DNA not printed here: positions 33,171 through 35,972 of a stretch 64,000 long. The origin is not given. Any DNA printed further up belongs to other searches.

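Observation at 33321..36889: HEAT-repeat::PilT fusion with a degenerate His box, translationally coupled to a canonical PilT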

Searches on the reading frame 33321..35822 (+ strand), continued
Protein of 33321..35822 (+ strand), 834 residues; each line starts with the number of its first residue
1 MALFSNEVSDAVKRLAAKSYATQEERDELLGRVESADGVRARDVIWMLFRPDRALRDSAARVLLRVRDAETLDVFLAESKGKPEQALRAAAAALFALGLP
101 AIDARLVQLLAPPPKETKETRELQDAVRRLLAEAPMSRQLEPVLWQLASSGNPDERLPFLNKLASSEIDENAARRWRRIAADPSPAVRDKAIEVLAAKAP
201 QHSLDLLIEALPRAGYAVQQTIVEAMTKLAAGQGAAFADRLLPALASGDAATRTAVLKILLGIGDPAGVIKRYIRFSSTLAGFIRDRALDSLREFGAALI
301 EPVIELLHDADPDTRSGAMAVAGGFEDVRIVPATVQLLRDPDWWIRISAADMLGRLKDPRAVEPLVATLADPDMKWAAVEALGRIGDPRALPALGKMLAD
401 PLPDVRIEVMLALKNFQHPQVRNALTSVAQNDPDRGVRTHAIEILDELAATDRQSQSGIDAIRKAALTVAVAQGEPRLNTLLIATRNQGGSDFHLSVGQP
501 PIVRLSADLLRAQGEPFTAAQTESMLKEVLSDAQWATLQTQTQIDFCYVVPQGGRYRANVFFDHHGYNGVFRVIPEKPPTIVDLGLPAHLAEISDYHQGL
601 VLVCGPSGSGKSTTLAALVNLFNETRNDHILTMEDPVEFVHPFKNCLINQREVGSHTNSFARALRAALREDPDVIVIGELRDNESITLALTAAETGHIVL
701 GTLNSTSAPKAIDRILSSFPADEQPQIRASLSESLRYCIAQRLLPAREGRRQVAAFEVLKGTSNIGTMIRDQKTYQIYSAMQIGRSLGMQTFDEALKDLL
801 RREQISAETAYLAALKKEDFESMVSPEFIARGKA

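Call 7: search_solved_structures(query=window:33321-35822:+, max_evalue=0.00001, show_alignments=2)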
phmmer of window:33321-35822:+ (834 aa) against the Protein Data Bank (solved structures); distinct sequences matched with E-value up to 0.00001: 51.
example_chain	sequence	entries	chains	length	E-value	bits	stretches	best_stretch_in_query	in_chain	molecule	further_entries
3jvu_A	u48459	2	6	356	3.5e-96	326.3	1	480-820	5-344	Twitching mobility protein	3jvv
5zfq_A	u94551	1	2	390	4.8e-90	306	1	477-824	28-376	Twitching motility pilus retraction protein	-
6ojx_A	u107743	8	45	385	7.9e-87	295.4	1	478-810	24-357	Twitching motility pilus retraction ATPase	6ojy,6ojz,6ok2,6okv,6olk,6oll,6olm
2ewv_A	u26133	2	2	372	1.4e-79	271.4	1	486-824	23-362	twitching motility protein PilT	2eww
2gsz_A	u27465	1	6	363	1.6e-79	271.2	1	487-824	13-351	twitching motility protein PilT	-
5fl3_A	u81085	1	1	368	3.9e-78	266.6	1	470-824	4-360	PILI RETRACTION PROTEIN PILT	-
10my_A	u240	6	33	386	1.3e-70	241.7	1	478-823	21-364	PilT/PilU family type 4a pilus ATPase | Twitching motility protein PilT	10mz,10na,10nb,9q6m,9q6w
9n32_A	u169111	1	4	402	2.7e-63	217.5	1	481-824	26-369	PilU protein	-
2eyu_A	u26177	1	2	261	4.3e-63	216.9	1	575-824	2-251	twitching motility protein PilT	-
9sah_A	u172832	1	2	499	1.1e-55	192.4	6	299-400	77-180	E4-NB2 synthetic fusion protein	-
6fsq_A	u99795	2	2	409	5e-47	163.7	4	300-397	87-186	alphaRep A3_bGFPD | A3_bGFPD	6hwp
6ft5_A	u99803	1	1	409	1.2e-46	162.5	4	300-397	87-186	alphaRep A3_A3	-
4zv6_A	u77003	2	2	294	1.8e-36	128.8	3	300-406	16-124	AlphaRep-7 | alpha-Rep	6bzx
6geb_A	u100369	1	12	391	4.7e-35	124.2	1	486-793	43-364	DotB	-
4xl5_C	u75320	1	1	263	8e-33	116.8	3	300-400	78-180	bGFP-A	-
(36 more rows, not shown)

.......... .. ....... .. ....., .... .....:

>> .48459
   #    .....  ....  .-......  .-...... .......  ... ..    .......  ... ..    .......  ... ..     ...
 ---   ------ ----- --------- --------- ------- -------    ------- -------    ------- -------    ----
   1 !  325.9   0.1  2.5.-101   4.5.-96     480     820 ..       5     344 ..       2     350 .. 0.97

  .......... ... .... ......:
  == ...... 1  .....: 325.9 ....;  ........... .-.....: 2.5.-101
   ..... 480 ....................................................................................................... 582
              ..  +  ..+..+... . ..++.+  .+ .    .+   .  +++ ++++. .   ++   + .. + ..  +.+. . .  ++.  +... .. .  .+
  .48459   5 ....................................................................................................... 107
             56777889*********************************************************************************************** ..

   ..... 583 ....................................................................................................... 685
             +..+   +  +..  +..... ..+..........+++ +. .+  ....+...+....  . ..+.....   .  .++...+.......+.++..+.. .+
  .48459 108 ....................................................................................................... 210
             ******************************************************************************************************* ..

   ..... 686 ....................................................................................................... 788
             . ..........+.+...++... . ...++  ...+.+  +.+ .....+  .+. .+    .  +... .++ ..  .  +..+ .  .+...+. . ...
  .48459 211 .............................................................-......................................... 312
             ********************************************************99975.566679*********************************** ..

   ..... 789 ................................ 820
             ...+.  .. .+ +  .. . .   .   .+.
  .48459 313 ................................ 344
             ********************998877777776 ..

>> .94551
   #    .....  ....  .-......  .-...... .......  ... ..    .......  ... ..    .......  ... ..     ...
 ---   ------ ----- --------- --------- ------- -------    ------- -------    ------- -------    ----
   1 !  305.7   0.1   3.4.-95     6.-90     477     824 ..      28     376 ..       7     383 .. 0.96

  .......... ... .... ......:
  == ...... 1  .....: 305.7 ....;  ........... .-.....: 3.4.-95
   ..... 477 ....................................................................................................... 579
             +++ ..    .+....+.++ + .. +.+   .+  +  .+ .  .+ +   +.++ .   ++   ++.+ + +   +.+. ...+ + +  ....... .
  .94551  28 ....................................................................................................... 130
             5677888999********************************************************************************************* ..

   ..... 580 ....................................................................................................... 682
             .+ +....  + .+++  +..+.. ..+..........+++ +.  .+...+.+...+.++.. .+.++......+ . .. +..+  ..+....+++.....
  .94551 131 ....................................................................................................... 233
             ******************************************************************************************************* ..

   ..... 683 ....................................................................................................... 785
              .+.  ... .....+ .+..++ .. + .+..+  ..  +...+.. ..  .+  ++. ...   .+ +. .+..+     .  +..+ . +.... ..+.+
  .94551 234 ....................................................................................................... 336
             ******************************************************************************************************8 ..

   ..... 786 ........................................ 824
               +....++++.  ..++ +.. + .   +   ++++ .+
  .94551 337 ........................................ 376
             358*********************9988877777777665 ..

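Call 14: find_encoding_contigs(protein=P0056, flank=10000, max_places=3)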
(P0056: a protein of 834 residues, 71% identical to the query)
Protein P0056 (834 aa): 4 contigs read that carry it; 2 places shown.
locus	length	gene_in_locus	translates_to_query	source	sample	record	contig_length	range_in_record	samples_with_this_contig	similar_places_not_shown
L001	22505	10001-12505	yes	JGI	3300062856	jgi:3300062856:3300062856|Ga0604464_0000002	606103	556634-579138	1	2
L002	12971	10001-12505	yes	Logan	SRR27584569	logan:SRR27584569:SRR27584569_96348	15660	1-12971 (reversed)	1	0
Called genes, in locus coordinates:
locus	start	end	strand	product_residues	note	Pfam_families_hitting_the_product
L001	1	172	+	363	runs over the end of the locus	PF07730:HisKA_3, PF13581:HATPase_c_2 (weak), PF02518:HATPase_c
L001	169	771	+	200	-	PF00072:Response_reg, PF00196:GerE, PF04545:Sigma70_r4, PF08281:Sigma70_r4_2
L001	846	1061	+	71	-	PF04255:DUF433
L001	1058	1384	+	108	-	-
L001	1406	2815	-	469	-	PF00149:Metallophos, PF02872:5_nucleotid_C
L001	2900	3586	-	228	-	-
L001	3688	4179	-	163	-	-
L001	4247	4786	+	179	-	-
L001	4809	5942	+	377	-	-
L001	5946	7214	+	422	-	PF23500:DUF7133 (weak), PF22807:TrAA12, PF07995:GSDH, PF22807:TrAA12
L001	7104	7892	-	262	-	PF10067:DUF2306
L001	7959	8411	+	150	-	PF04120:Iron_permease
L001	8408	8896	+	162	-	-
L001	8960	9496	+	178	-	-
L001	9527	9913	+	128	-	-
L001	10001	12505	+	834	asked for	PF02985:HEAT (faint), PF13646:HEAT_2, PF03130:HEAT_PBS (weak), PF13646:HEAT_2, PF00437:T2SSE, PF13401:AAA_22 (weak)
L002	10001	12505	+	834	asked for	PF02985:HEAT (faint), PF13646:HEAT_2, PF03130:HEAT_PBS (weak), PF13646:HEAT_2, PF00437:T2SSE, PF13401:AAA_22 (weak)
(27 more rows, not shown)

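Call 22: search_protein_representatives(protein=window:33321-35822:+)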
Query: 834 residues. Proteins with E-value up to 0.001 (for the whole library): 83473; up to 1e-10: 41653; up to 1e-30: 8078. The best 150 are listed.
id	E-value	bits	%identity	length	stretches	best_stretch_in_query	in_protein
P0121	0.0e+00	1260.8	67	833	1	1-831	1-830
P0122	2.0e-248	843.0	59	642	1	194-832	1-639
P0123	5.9e-247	838.1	77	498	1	321-830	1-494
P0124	2.5e-216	736.9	45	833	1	3-829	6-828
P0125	2.8e-192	657.3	43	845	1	3-831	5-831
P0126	6.6e-192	656.1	42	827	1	1-822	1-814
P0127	7.8e-192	655.9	42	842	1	1-829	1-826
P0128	1.4e-182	625.2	41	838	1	9-827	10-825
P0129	1.2e-181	622.2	40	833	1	11-829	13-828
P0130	3.1e-180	617.5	40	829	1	1-829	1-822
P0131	1.1e-175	602.4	40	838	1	1-831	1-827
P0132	2.5e-173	594.7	40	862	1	12-831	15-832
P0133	8.0e-169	579.8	41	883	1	2-831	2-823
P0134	1.1e-167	576.0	39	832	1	4-829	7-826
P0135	6.8e-166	570.1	39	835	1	12-830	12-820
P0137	1.6e-158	545.7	39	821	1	1-822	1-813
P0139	1.7e-156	539.0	40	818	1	1-824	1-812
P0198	2.4e-102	360.0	49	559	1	465-826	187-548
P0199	1.2e-100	354.3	51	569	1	479-814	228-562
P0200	1.8e-100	353.7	51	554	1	468-815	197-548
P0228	1.7e-96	340.6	47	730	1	465-827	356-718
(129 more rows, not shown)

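Call 42: list_cluster_members(proteins=[P0124, P0125, P0128, P0131, P0137, P0139, P0198, P0199, P0200, P0228])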
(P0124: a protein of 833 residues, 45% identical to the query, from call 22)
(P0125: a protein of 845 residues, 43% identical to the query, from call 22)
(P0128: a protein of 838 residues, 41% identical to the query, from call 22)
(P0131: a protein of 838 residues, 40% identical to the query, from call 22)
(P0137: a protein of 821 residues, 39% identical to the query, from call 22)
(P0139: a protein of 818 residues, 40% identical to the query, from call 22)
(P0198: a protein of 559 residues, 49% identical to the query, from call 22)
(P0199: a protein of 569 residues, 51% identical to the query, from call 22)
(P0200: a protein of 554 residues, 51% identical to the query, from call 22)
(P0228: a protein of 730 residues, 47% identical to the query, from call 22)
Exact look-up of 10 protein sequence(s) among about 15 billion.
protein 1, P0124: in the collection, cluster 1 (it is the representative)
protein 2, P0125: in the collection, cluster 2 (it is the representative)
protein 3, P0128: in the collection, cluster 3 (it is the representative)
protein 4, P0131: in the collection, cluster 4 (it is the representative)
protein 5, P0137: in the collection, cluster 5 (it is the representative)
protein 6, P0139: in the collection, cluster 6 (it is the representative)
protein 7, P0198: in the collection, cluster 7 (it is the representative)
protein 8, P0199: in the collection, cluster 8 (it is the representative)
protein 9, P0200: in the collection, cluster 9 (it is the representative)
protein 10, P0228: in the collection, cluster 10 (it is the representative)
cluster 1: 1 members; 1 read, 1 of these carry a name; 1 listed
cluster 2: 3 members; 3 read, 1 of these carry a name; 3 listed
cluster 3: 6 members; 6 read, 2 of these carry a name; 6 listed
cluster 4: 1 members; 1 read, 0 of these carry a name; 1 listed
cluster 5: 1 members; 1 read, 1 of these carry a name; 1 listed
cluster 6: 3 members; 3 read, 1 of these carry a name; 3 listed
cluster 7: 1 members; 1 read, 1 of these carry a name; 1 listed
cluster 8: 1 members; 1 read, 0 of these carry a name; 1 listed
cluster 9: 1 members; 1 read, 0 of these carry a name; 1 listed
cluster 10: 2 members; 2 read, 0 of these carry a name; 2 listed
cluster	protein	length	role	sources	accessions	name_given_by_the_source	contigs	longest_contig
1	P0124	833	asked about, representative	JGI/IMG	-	twitching motility protein PilT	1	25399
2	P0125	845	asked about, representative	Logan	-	-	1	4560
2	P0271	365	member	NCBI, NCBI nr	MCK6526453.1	type IV pilus twitching motility protein PilT [Myxococcota bacterium]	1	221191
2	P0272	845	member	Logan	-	-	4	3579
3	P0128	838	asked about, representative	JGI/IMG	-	twitching motility protein PilT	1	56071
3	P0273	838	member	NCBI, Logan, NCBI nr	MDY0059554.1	MAG: PilT/PilU family type 4a pilus ATPase [Myxococcota bacterium] | PilT/PilU family type 4a pilus ATPase [Myxococcota bacterium]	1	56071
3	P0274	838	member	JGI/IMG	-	-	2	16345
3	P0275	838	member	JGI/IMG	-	-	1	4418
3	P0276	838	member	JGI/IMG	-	-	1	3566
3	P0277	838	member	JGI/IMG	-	-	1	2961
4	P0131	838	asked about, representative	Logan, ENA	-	-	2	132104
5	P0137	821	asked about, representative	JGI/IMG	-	twitching motility protein PilT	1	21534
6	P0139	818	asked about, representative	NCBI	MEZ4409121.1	MAG: PilT/PilU family type 4a pilus ATPase [Polyangiales bacterium]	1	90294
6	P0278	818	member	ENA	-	-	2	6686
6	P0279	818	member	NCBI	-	-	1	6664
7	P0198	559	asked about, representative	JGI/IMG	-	twitching motility protein PilT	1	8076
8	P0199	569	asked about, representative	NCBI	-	-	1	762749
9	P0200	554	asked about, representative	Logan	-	-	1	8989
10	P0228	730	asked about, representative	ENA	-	-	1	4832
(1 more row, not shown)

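Call 51: predict_structure(alignment_id=A3)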
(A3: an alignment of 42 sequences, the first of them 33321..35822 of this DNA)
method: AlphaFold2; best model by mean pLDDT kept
length: 834 residues; sequences in the alignment: 42
mean_pLDDT: 73.0   pTM: 0.49
mean pLDDT of the five models: 73.0, 71.1, 69.8, 68.4, 66.2
residues with pLDDT >= 90: 106; 70-90: 432; 50-70: 147; < 50: 149
segments of 3 or more residues with pLDDT < 50: 1-5, 507-509, 594-598, 606-628, 633-642, 649-662, 704-744, 748-751, 753-757, 759-761, 763-791
pLDDT, mean of each block of 10 residues (from residue 1): 56 85 87 84 90 88 86 91 86 88 89 84 89 88 89 88 88 90 90 92 89 87 91 85 77 85 87 87 72 84 90 86 82 91 86 88 91 85 90 89 84 84 84 75 77 59 59 71 73 79 59 72 86 83 75 72 85 62 55 51 47 46 46 47 49 45 51 59 58 61 48 39 33 42 48 48 43 39 33 64 75 74 76 56
secondary structure, 60 per line:
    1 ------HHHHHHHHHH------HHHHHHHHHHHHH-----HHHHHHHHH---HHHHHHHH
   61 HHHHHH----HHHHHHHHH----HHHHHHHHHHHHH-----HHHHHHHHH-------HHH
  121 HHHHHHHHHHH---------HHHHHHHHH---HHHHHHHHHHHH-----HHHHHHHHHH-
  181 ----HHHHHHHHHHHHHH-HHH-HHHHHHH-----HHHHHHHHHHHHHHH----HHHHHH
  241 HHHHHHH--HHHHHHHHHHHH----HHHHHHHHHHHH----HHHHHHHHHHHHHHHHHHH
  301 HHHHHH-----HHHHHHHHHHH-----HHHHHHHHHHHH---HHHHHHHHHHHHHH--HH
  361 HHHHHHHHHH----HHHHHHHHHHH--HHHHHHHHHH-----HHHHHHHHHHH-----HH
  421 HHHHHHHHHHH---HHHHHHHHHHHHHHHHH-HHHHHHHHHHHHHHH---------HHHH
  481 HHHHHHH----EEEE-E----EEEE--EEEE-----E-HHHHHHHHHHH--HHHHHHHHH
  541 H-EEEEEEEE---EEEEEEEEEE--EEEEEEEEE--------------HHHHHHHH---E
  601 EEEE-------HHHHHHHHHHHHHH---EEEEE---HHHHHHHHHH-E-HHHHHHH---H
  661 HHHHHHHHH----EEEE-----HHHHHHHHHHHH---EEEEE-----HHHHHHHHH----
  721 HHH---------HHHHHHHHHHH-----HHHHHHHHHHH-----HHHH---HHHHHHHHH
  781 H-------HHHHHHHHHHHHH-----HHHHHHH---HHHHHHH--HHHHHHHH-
elements in order (helices of 4 or more, strands of 3 or more residues): H7-16 H23-35 H41-49 H53-66 H71-79 H84-96 H102-110 H118-131 H141-149 H153-164 H170-179 H185-198 H204-210 H216-230 H235-247 H250-261 H266-277 H282-306 H312-322 H328-339 H343-356 H359-370 H375-385 H388-397 H403-413 H419-431 H435-451 H453-467 H477-487 E492-495 E502-505 E508-511 H519-529 H532-541 E543-550 E554-563 E566-574 H589-596 E600-604 H612-625 E629-633 H637-646 H650-656 H660-669 E674-677 H683-694 E698-702 H708-716 H733-743 H749-759 H765-768 H772-781 H789-801 H807-813 H817-823 H826-833

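Call 55: fold_search(model_id=the predicted structure, library=pdb)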
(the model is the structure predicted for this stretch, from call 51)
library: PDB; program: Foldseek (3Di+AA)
matches with E <= 10: 1489; with E <= 0.001: 402
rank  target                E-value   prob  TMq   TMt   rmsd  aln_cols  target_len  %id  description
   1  3jvv_C                1.2e-14  1.00  0.19  0.43  17.7       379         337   35  Crystal Structure of P. aeruginosa PilT with bound AMP-PCP (released 2010-06-02)
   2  3jvv_A                1.2e-14  1.00  0.19  0.41  16.9       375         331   34  Crystal Structure of P. aeruginosa PilT with bound AMP-PCP (released 2010-06-02)
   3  6olk_A                2.1e-14  1.00  0.20  0.44  18.7       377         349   36  CryoEM structure of PilT4 from Geobacter metallireducens without adding nucleotide: C3ocococ conformation (released 2019-11-20)
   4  5zfq_A                3.2e-14  1.00  0.21  0.43  18.2       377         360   37  Crystal structure of PilT-4, a retraction ATPase motor of Type IV pilus , from Geobacter sulfurreducens (released 2018-09-19)
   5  6okv_D                3.4e-14  1.00  0.20  0.42  19.0       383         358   35  PilT4 from Geobacter metallireducens bound to AMP-PNP: C2ccocco conformation (released 2019-11-20)
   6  6ojy_A                3.6e-14  1.00  0.20  0.43  18.8       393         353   30  Methylated PilT4 from Geobacter metallireducens bound to sulfate: C3ocococ conformation (released 2019-11-20)
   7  6okv_B                3.8e-14  1.00  0.20  0.43  19.7       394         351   30  PilT4 from Geobacter metallireducens bound to AMP-PNP: C2ccocco conformation (released 2019-11-20)
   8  6ok2_A                4.1e-14  1.00  0.20  0.43  18.7       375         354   36  PilT4 from Geobacter metallireducens bound to ADP: C3ocococ conformation (released 2019-11-20)
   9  3jvv_B                4.1e-14  1.00  0.19  0.43  17.3       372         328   35  Crystal Structure of P. aeruginosa PilT with bound AMP-PCP (released 2010-06-02)
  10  6olk_B                4.8e-14  1.00  0.20  0.40  18.7       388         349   31  CryoEM structure of PilT4 from Geobacter metallireducens without adding nucleotide: C3ocococ conformation (released 2019-11-20)
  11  6ojy_B                5.2e-14  1.00  0.20  0.40  19.2       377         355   35  Methylated PilT4 from Geobacter metallireducens bound to sulfate: C3ocococ conformation (released 2019-11-20)
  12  6ojz_D                6.5e-14  1.00  0.20  0.39  18.4       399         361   30  PilT4 from Geobacter metallireducens bound to ADP with partial occupancy: C3ocococ conformation (released 2019-11-20)
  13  3jvu_A                6.8e-14  1.00  0.18  0.39  17.9       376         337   35  Crystal structure of unliganded P. aeruginosa PilT (released 2010-07-21)
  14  3jvu_C                7.0e-14  1.00  0.19  0.43  12.2       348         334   34  Crystal structure of unliganded P. aeruginosa PilT (released 2010-07-21)
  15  6ojx_B                7.0e-14  1.00  0.20  0.41  19.8       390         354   30  PilT4 from Geobacter metallireducens bound to ATP (released 2019-11-20)
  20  3jvu_B                1.0e-13  1.00  0.19  0.45  12.8       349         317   34  Crystal structure of unliganded P. aeruginosa PilT (released 2010-07-21)
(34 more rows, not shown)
